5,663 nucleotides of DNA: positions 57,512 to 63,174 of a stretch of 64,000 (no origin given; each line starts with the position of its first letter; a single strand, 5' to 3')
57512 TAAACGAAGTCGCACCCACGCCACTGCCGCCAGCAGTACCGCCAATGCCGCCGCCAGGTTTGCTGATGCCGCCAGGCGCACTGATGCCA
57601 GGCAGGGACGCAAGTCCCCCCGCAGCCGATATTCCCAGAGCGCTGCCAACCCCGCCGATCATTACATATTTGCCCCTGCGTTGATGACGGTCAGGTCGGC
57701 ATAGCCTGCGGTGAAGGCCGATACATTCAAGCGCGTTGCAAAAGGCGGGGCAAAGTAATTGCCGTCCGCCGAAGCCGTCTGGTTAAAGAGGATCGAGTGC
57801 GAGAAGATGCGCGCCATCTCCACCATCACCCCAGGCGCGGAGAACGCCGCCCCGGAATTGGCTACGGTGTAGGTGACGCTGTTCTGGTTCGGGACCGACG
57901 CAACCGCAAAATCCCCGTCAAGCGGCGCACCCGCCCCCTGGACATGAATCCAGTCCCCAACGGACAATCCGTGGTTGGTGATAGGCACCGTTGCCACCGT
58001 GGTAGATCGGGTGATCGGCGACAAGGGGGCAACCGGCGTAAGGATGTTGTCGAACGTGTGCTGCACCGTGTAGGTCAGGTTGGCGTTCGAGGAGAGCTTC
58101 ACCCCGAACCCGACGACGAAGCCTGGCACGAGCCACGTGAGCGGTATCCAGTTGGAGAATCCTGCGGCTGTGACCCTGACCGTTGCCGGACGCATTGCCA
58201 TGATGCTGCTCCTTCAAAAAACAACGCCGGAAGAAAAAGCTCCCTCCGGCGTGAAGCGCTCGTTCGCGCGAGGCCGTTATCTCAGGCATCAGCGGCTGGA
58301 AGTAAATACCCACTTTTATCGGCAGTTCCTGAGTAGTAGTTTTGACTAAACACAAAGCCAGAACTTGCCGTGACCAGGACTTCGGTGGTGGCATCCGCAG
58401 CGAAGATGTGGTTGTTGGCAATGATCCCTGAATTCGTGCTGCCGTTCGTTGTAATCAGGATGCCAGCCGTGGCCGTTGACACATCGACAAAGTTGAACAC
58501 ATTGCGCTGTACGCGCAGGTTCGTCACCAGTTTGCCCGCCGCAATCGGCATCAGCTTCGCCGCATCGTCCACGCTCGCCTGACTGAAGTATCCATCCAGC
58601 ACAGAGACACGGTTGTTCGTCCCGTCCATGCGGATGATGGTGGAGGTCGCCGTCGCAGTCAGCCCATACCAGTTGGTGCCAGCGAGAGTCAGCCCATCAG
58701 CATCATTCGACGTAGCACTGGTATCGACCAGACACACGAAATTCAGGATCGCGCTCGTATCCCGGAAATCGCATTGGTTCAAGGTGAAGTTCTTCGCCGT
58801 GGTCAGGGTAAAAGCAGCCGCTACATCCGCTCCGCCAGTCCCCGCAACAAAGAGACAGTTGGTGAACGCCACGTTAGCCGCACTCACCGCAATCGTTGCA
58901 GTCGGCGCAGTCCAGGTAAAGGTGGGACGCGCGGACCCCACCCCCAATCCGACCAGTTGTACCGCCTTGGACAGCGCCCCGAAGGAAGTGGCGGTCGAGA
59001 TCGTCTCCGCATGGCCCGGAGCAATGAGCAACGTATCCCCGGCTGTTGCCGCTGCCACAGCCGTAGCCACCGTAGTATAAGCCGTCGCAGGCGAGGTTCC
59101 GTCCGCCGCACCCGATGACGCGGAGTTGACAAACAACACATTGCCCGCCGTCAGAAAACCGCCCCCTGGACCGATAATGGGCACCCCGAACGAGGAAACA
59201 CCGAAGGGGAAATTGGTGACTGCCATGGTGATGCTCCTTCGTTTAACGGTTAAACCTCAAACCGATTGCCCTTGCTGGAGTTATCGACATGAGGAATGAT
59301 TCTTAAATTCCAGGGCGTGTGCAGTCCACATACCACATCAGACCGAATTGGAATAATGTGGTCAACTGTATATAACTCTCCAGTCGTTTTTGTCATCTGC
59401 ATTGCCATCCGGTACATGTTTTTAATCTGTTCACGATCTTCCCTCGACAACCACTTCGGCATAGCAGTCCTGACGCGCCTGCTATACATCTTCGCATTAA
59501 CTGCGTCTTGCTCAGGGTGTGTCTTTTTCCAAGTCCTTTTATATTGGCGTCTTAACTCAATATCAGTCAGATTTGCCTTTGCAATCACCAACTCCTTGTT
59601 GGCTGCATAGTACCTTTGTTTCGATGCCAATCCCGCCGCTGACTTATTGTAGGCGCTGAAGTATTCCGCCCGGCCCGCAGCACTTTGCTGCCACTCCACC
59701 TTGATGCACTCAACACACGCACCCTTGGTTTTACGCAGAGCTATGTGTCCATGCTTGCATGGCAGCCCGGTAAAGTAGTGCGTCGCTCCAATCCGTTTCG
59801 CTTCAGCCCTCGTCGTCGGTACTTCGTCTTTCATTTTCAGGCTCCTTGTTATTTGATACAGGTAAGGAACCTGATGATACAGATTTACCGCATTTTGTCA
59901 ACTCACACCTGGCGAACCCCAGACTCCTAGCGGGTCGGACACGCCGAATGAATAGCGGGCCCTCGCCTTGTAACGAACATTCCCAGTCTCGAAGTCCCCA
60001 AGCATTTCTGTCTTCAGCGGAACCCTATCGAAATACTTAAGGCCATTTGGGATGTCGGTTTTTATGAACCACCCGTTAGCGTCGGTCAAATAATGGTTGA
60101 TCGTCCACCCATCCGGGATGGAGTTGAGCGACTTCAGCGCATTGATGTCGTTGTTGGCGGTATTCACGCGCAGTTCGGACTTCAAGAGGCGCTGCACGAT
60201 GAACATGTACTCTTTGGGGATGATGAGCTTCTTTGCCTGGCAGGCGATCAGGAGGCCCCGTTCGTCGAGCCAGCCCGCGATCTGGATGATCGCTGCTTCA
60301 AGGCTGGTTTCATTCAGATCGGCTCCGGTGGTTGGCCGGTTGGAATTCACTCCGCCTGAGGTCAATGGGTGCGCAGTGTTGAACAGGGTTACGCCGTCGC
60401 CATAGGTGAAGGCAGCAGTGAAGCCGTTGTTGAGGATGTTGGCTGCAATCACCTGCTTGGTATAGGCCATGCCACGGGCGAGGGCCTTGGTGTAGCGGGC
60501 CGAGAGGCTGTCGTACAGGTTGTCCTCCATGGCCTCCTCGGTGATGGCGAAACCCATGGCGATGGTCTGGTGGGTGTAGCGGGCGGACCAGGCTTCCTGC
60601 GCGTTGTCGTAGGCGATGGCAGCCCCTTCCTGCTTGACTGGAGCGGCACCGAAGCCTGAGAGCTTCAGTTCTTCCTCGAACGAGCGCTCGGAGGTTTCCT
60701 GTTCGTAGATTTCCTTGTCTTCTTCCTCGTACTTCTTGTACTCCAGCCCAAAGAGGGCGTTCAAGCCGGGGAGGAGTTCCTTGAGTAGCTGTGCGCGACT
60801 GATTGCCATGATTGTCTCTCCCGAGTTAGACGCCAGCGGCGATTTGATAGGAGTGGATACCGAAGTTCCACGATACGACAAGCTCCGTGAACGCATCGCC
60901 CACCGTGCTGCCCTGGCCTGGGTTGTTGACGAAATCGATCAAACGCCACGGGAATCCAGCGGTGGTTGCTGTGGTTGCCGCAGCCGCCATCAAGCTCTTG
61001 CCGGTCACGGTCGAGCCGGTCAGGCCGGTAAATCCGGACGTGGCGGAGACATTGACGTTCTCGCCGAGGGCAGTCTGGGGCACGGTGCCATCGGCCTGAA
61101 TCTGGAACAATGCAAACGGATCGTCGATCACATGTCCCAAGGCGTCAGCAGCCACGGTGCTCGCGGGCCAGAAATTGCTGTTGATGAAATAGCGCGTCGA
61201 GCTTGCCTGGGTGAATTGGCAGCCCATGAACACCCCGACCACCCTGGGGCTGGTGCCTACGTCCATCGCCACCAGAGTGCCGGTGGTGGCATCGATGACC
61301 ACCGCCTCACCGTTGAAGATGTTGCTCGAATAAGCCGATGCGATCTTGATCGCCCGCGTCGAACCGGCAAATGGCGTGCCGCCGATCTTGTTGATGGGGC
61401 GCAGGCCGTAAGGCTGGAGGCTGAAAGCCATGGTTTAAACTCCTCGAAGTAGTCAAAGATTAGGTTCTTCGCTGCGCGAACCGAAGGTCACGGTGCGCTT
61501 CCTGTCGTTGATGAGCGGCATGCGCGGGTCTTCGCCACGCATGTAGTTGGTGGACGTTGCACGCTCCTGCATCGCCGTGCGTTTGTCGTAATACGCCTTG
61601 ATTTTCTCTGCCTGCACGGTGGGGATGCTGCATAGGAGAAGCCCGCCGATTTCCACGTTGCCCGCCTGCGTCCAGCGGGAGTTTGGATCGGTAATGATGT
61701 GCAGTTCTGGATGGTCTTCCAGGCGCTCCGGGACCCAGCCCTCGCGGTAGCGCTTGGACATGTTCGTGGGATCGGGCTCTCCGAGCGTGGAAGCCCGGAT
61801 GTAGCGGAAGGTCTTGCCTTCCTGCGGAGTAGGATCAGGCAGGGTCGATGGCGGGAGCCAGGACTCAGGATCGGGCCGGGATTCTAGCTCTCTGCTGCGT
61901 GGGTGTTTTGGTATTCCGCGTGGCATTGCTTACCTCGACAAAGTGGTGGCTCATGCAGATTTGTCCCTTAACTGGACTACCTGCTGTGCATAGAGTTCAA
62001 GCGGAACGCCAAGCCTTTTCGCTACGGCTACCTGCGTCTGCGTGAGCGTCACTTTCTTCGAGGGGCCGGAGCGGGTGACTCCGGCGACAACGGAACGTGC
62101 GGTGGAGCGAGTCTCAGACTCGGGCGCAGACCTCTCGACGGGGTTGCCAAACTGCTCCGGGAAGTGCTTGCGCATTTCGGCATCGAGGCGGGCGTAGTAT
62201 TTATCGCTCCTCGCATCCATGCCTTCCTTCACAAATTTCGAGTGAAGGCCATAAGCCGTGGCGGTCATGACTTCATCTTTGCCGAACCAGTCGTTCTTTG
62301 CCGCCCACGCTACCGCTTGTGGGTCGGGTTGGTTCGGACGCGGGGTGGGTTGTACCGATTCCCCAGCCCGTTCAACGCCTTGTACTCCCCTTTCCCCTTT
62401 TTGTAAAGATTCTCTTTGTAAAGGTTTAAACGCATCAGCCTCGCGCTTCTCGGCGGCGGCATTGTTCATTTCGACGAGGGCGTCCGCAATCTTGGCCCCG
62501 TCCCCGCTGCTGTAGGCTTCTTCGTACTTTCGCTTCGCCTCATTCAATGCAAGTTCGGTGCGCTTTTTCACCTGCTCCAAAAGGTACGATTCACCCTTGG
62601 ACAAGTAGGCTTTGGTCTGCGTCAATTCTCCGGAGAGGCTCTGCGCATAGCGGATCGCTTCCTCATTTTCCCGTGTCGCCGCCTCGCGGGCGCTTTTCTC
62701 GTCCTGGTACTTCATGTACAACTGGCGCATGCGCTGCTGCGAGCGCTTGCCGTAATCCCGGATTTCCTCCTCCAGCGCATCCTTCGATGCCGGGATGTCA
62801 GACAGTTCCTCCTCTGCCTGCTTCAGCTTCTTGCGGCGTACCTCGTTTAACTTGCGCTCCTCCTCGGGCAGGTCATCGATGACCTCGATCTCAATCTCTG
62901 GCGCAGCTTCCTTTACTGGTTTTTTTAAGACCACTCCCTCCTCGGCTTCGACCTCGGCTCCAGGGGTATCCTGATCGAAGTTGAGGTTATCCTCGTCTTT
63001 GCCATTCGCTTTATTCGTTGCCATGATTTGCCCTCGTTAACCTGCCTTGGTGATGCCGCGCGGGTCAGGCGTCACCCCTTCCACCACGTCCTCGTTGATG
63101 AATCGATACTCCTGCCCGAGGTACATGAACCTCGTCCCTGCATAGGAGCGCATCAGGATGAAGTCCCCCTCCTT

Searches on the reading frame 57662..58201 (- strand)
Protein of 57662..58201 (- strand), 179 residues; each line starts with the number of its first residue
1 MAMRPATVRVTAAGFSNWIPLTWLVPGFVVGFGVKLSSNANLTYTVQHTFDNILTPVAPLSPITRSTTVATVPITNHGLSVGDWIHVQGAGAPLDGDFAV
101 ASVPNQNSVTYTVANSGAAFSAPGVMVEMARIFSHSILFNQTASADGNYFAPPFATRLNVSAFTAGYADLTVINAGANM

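Call 3: search_protein_families(library=pfam, proteins=[window:57662-58201:-], max_evalue=1)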
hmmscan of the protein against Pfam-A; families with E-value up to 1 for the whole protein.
window:57662-58201:- (179 aa): 2 families
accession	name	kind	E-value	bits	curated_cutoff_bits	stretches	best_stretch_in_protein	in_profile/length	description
PF12195.14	End_beta_barrel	-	3e-07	30.7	35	1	66-116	15-66/83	Beta barrel domain of bacteriophage endosialidase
PF07705.17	CARDB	-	0.37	11.5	22.7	0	101-123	15-36/101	CARDB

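Call 4: search_protein_families(library=phrogs, proteins=[window:57662-58201:-], max_evalue=0.01)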
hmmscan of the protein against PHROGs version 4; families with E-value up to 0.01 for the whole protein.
window:57662-58201:- (179 aa): 1 family
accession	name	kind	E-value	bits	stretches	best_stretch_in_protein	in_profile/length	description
phrog_529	-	tail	0.0051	15.6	1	66-117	293-348/1498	tail fiber protein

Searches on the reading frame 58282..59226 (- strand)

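Call 3: search_protein_families(library=pfam, proteins=[window:58282-59226:-], max_evalue=1)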
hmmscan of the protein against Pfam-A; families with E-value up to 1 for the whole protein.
window:58282-59226:- (314 aa): 1 family
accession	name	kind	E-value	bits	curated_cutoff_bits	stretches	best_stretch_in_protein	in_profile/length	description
PF22220.1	QSOX_pErv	-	0.19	13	27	1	133-180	3-51/89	Quiescin sulphydryl oxidase pseudo-Erv domain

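Call 4: search_protein_families(library=phrogs, proteins=[window:58282-59226:-], max_evalue=0.01)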
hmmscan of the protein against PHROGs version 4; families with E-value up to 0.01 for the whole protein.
window:58282-59226:- (314 aa): 0 families

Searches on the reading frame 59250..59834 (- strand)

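Call 3: search_protein_families(library=pfam, proteins=[window:59250-59834:-], max_evalue=1)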
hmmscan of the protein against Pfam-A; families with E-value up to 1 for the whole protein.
window:59250-59834:- (194 aa): 3 families
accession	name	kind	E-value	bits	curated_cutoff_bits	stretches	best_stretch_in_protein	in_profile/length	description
PF00226.36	DnaJ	-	0.05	14.2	27.8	1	88-116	11-41/63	DnaJ domain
PF09730.14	BicD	-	0.13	10.8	27.9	1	55-153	342-436/718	Microtubule-associated protein Bicaudal-D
PF15647.12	Tox-REase-3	-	0.17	12.6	25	1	114-151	38-76/102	Restriction endonuclease fold toxin 3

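Call 4: search_protein_families(library=phrogs, proteins=[window:59250-59834:-], max_evalue=0.01)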
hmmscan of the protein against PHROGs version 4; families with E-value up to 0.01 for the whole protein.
window:59250-59834:- (194 aa): 6 families
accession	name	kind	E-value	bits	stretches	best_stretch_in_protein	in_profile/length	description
phrog_26577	-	unknown function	8.6e-23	81.9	1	113-190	31-105/119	-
phrog_1035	-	DNA, RNA and nucleotide metabolism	1.3e-17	65.5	1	6-193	45-215/271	endonuclease VII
phrog_1081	-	unknown function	1.4e-09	38.8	1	8-57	5-55/67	-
phrog_23777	-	unknown function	0.00023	22.5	1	12-47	4-39/75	-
phrog_30827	-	unknown function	0.00055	20.2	1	110-190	67-147/271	-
phrog_8660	-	DNA, RNA and nucleotide metabolism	0.00092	20.4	1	71-192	58-180/196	HNH endonuclease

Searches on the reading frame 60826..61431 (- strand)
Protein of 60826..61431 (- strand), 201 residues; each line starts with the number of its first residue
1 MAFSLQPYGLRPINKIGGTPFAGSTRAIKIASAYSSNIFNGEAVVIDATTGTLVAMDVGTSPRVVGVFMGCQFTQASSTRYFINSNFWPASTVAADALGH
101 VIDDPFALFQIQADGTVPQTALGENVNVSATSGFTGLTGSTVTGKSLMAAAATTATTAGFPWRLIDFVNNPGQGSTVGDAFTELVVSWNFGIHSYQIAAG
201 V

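Call 3: search_protein_families(library=pfam, proteins=[window:60826-61431:-], max_evalue=1)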
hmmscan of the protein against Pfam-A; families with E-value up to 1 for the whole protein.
window:60826-61431:- (201 aa): 2 families
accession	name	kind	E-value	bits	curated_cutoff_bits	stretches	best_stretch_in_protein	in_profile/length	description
PF13404.12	HTH_AsnC-type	-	0.19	12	27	1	111-131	12-32/42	AsnC-type helix-turn-helix domain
PF13481.12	AAA_25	-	0.25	11.4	27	1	132-172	33-73/195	AAA domain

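Call 4: search_protein_families(library=phrogs, proteins=[window:60826-61431:-], max_evalue=0.01)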
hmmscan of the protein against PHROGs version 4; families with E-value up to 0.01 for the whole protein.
window:60826-61431:- (201 aa): 2 families
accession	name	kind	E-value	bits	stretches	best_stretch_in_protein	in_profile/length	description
phrog_37556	-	unknown function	3.4e-11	44.3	1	7-186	7-174/187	-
phrog_3363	-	unknown function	0.0017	18.8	0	110-150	107-146/233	-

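Call 27: search_solved_structures(query=window:60826-61431:-, max_evalue=1)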
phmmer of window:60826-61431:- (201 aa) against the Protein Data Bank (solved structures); distinct sequences matched with E-value up to 1: 1.
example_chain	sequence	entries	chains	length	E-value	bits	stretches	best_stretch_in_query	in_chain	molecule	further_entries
4qav_A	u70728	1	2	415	0.071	15.9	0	146-197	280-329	3-oxoacyl-[acyl-carrier-protein] synthase 2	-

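Call 43: search_protein_families(library=ncbifam, proteins=[window:60826-61431:-], max_evalue=1)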
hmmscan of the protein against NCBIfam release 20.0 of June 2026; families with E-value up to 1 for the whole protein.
window:60826-61431:- (201 aa): 1 family
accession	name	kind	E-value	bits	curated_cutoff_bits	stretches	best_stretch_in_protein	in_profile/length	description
NF010355.0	PRK13783.1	equivalog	0.15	11.2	445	1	28-78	193-241/404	adenylosuccinate synthase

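Call 53: find_homologous_proteins(query=window:60826-61431:-)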
Query window:60826-61431:- (201 aa): 531 proteins with E <= 0.001 among 1174 candidates; the best 120 are listed.
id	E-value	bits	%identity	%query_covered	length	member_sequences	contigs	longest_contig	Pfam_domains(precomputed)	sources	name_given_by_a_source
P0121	3.9e-125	433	100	100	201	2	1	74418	-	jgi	jgi:hypothetical protein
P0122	1.9e-78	280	67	100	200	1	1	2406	-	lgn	-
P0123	4.3e-75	269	62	100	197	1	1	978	-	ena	-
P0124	9.3e-75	268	63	100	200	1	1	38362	-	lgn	-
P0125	4.4e-50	188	54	100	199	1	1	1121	-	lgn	-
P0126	6.7e-50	187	54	100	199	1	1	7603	-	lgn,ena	-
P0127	3.0e-49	185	54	100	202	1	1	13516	-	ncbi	-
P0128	4.6e-49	185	52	100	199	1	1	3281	-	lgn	-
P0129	8.9e-49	184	49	100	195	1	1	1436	-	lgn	-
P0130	1.3e-48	183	53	100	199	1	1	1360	-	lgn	-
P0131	1.4e-48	183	50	100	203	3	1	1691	-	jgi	jgi:hypothetical protein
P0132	1.5e-48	183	44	100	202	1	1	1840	-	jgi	-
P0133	1.7e-48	183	48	100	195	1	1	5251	-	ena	-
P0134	2.2e-48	182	54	100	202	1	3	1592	-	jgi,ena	-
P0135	2.3e-48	182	53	100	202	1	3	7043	-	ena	-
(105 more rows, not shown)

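Call 59: predict_structure(alignment_id=A3)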
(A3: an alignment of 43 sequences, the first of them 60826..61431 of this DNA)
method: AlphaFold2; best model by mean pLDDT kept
length: 201 residues; sequences in the alignment: 43
mean_pLDDT: 80.3   pTM: 0.80
mean pLDDT of the five models: 80.3, 76.9, 75.5, 74.8, 54.9
residues with pLDDT >= 90: 51; 70-90: 106; 50-70: 37; < 50: 7
segments of 3 or more residues with pLDDT < 50: 1-3, 16-18
pLDDT, mean of each block of 10 residues (from residue 1): 67 61 79 92 88 79 80 84 92 93 87 87 80 66 88 75 84 69 85 72 51
secondary structure, 60 per line:
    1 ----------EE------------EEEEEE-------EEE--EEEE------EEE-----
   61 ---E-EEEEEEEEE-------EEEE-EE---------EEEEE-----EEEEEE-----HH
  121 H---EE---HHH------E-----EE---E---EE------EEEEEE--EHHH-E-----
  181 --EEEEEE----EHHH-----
elements in order: E25-30 E38-40 E43-46 E53-55 E66-74 E82-85 E98-102 E108-113 E162-167 E183-188

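Call 61: fold_search(model_id=the predicted structure, library=pdb)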
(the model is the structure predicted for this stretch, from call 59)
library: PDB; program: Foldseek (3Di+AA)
matches with E <= 10: 267; with E <= 0.001: 0
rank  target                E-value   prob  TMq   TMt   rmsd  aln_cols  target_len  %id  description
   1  8hdt_G                1.4e-02  0.98  0.41  0.48   6.3       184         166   10  Cyanophage Pam3 capsid asymmetric unit (released 2023-01-18)
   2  9ocb_J                3.6e-02  0.89  0.37  0.45   7.6       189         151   10  Sf11 capsid Icosahedral Reconstruction (released 2025-11-12)
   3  1td3_A                4.8e-02  0.99  0.24  0.44   2.8        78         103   18  Crystal structure of VSHP_BPP21 in space group C2 (released 2004-11-02)
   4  9ocb_K                4.8e-02  0.89  0.38  0.47   7.8       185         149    9  Sf11 capsid Icosahedral Reconstruction (released 2025-11-12)
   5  1vd0_MODEL_1_A        5.1e-02  0.92  0.22  0.38   8.7        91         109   14  Capsid stabilizing protein GPD, NMR, 20 Structures (released 2005-03-29)
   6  1td0_D                6.1e-02  0.91  0.23  0.42   5.7        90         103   20  Viral capsid protein SHP at pH 5.5 (released 2004-11-02)
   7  5mfd_D                7.2e-02  0.95  0.22  0.38   5.6        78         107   15  Designed armadillo repeat protein YIIIM''6AII in complex with pD_(KR)5 (released 2017-07-19)
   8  1td0_C                1.0e-01  0.93  0.23  0.42   4.8        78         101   19  Viral capsid protein SHP at pH 5.5 (released 2004-11-02)
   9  5mfd_H                1.1e-01  0.93  0.22  0.39   4.7        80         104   15  Designed armadillo repeat protein YIIIM''6AII in complex with pD_(KR)5 (released 2017-07-19)
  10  5mfd_B                1.2e-01  0.97  0.25  0.44   2.7        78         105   14  Designed armadillo repeat protein YIIIM''6AII in complex with pD_(KR)5 (released 2017-07-19)
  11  1td0_A                1.4e-01  0.90  0.23  0.41   4.8        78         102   19  Viral capsid protein SHP at pH 5.5 (released 2004-11-02)
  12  8xqb_J0               1.6e-01  0.63  0.23  0.37   5.8        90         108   13  Mature virion portal vertex of bacteriophage lambda (released 2024-04-10)
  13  1c5e_A                1.8e-01  0.85  0.21  0.42   5.6        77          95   17  BACTERIOPHAGE LAMBDA HEAD PROTEIN D (released 2000-03-08)
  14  4kku_B                2.2e-01  0.16  0.23  0.19  10.7       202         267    9  Structure of BesA (Selenomethinone derivative - P212121) (released 2013-07-10)
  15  9ocb_H                2.6e-01  0.47  0.36  0.44  10.7       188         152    8  Sf11 capsid Icosahedral Reconstruction (released 2025-11-12)
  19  4kkt_C                4.4e-01  0.14  0.24  0.20  10.8       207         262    9  Crystal Structure of BesA (P21 form) (released 2013-07-10)
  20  4kkt_D                4.4e-01  0.11  0.21  0.18  10.1       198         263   10  Crystal Structure of BesA (P21 form) (released 2013-07-10)
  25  4kkt_B                5.2e-01  0.12  0.23  0.19   9.7       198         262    9  Crystal Structure of BesA (P21 form) (released 2013-07-10)
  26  4kkt_A                5.5e-01  0.12  0.23  0.19   9.7       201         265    8  Crystal Structure of BesA (P21 form) (released 2013-07-10)
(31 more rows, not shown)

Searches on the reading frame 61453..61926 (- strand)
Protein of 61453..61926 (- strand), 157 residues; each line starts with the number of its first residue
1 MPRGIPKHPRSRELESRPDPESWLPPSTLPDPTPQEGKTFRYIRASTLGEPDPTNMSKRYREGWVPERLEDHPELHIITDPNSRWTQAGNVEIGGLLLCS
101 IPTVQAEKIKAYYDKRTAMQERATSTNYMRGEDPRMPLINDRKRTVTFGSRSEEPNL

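Call 3: search_protein_families(library=pfam, proteins=[window:61453-61926:-], max_evalue=1)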
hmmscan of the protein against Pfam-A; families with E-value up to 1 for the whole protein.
window:61453-61926:- (157 aa): 1 family
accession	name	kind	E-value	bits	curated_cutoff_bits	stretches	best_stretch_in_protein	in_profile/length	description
PF08290.16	Hep_core_N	-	0.15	12.5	25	1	98-109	11-22/27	Hepatitis core protein, putative zinc finger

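Call 4: search_protein_families(library=phrogs, proteins=[window:61453-61926:-], max_evalue=0.01)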
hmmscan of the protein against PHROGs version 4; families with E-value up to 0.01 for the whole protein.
window:61453-61926:- (157 aa): 1 family
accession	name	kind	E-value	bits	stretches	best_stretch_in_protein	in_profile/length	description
phrog_36003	-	unknown function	2.9e-17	64.1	1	11-150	17-152/156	-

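Call 28: search_solved_structures(query=window:61453-61926:-, max_evalue=1)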
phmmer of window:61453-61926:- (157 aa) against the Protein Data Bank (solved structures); distinct sequences matched with E-value up to 1: 0.

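Call 43: search_protein_families(library=ncbifam, proteins=[window:61453-61926:-], max_evalue=1)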
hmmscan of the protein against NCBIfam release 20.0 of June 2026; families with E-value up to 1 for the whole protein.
window:61453-61926:- (157 aa): 0 families

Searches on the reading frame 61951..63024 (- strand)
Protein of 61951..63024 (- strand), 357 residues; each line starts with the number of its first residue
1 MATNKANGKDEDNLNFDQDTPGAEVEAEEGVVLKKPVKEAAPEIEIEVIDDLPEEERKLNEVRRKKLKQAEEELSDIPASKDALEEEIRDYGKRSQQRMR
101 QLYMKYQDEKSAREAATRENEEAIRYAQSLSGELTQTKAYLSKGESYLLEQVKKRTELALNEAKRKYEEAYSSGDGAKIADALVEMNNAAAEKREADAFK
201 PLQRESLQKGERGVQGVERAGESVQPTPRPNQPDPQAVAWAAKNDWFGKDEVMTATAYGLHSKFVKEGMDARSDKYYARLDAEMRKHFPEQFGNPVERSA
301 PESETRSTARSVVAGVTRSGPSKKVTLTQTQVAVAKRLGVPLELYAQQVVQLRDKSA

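Call 3: search_protein_families(library=pfam, proteins=[window:61951-63024:-], max_evalue=1)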
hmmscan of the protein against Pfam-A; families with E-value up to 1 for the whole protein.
window:61951-63024:- (357 aa): 1 family
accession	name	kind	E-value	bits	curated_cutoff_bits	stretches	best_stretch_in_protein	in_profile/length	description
PF03961.19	FapA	-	0.32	11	31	1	22-172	121-261/272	Flagellar Assembly Protein A beta solenoid domain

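Call 4: search_protein_families(library=phrogs, proteins=[window:61951-63024:-], max_evalue=0.01)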
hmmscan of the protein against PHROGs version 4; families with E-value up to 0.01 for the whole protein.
window:61951-63024:- (357 aa): 1 family
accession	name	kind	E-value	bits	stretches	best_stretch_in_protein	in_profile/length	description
phrog_28737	-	unknown function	2.5e-38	133.5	1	12-349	7-335/341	-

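Call 43: search_protein_families(library=ncbifam, proteins=[window:61951-63024:-], max_evalue=1)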
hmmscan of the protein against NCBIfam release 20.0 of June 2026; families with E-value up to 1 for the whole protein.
window:61951-63024:- (357 aa): 1 family
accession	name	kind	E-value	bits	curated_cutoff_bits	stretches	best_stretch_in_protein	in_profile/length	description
TIGR04042.1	MSMEG_0570_fam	hypoth_equivalog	0.093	12.9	79.85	1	138-172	25-59/90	MSMEG_0570 family nitrogen starvation response protein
